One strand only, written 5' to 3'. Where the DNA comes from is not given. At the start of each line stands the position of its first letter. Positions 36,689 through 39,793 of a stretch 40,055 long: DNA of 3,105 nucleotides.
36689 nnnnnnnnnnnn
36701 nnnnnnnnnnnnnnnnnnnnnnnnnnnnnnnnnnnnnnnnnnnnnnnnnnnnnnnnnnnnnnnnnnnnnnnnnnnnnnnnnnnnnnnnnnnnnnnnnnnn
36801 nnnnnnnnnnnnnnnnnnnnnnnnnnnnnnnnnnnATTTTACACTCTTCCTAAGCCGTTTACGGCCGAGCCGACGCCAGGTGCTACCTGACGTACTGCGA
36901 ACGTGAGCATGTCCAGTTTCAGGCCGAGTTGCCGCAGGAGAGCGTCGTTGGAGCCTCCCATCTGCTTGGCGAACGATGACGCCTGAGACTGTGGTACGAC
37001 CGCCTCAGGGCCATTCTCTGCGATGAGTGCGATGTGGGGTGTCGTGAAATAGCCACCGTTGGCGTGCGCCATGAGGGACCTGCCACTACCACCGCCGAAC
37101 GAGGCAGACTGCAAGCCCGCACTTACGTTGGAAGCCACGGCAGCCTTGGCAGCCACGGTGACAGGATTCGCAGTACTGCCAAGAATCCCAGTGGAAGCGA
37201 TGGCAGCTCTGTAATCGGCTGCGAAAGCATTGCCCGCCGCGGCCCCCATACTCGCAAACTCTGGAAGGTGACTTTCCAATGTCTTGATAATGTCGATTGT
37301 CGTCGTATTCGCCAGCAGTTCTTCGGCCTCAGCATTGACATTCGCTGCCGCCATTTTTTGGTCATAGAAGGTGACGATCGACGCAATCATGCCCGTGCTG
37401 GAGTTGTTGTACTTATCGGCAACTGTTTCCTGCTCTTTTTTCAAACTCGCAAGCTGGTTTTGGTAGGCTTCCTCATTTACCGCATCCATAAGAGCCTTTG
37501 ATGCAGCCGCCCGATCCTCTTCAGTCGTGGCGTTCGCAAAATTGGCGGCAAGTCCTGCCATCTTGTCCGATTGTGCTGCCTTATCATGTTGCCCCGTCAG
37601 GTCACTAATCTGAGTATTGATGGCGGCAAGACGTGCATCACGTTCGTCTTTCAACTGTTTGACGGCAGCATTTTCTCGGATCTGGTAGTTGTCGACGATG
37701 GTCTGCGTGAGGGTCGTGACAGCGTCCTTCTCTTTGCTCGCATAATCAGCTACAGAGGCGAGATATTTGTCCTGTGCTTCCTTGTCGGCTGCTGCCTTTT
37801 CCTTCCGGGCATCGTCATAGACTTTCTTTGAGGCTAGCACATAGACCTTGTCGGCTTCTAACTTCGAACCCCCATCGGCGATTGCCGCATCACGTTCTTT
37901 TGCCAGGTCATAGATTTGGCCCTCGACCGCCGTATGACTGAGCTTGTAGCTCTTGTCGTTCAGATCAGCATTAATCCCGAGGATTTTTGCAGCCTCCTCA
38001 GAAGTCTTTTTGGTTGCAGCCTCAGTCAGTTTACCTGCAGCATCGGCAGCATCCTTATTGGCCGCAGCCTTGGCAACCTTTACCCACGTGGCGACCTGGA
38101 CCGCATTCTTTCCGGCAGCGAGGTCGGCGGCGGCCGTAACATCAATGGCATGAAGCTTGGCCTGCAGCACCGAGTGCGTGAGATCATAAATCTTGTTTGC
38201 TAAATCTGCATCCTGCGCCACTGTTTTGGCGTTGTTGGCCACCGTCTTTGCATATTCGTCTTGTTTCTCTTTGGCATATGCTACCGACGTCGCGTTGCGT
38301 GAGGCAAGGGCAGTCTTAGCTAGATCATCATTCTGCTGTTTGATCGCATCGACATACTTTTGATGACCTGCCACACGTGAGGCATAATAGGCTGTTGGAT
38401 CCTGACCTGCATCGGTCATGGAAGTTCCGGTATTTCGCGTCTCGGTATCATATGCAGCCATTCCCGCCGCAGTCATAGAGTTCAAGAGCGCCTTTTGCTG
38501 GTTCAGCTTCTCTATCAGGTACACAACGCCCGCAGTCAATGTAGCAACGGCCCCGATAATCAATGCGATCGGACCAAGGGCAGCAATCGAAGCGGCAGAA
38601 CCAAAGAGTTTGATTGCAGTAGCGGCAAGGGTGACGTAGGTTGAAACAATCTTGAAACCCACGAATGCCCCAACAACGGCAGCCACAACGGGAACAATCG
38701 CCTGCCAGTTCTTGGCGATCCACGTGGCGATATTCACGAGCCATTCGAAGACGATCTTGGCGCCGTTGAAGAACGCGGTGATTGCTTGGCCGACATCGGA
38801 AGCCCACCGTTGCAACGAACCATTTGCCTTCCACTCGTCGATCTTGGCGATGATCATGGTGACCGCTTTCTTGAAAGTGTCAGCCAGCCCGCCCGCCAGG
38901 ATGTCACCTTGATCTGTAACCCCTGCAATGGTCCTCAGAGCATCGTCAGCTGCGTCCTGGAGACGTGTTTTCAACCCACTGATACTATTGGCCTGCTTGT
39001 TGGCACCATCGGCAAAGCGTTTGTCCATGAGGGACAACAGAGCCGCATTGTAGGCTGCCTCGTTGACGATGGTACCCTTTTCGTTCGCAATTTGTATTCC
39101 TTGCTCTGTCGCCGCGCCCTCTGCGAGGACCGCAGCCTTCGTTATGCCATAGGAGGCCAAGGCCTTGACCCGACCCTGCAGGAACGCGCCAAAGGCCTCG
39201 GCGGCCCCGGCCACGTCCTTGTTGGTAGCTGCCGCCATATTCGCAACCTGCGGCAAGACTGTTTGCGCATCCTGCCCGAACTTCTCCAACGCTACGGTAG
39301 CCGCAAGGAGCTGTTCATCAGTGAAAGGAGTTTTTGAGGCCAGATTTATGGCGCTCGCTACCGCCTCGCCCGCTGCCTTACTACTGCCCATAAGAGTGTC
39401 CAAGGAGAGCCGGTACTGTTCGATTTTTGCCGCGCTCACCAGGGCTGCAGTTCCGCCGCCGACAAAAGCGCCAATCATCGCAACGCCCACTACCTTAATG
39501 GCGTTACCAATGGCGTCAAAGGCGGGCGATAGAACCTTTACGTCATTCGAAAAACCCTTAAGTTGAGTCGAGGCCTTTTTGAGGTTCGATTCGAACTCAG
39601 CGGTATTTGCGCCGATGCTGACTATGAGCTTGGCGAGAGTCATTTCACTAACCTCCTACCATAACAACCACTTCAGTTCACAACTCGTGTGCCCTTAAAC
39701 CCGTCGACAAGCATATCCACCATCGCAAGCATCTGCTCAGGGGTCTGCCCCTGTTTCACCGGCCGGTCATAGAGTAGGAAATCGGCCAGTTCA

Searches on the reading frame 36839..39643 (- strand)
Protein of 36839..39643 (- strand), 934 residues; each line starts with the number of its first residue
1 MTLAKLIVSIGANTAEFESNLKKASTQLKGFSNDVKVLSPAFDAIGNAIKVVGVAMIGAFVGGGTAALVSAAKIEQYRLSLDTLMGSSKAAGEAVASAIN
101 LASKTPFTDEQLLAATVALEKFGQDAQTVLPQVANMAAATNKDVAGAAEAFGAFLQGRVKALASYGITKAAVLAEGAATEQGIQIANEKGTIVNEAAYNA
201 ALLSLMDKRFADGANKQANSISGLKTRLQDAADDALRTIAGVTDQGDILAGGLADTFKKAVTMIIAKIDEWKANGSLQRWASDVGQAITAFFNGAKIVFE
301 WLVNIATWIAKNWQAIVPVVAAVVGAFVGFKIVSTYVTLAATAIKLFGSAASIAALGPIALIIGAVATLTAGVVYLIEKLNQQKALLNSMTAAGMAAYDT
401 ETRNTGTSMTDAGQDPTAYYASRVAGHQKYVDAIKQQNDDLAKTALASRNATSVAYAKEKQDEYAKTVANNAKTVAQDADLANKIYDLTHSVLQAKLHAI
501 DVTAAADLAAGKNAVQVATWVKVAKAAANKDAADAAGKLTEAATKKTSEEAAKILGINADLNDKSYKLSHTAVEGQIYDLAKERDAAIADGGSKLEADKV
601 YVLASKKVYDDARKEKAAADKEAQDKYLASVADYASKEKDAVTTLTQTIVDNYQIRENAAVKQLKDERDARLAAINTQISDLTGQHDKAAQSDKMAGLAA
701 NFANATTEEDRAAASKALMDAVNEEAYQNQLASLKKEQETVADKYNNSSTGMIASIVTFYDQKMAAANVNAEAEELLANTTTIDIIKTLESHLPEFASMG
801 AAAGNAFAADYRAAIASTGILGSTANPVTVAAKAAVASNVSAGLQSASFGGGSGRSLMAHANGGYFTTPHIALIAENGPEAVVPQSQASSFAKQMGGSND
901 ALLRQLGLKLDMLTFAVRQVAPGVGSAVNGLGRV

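Call 7: search_protein_families(library=phrogs, proteins=[window:36839-39643:-])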
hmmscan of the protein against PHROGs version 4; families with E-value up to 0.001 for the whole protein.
window:36839-39643:- (934 aa): 1 family
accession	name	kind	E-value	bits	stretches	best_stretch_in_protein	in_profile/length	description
phrog_58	-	tail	5.4e-05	22.7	1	7-379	178-648/1544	tail length tape measure protein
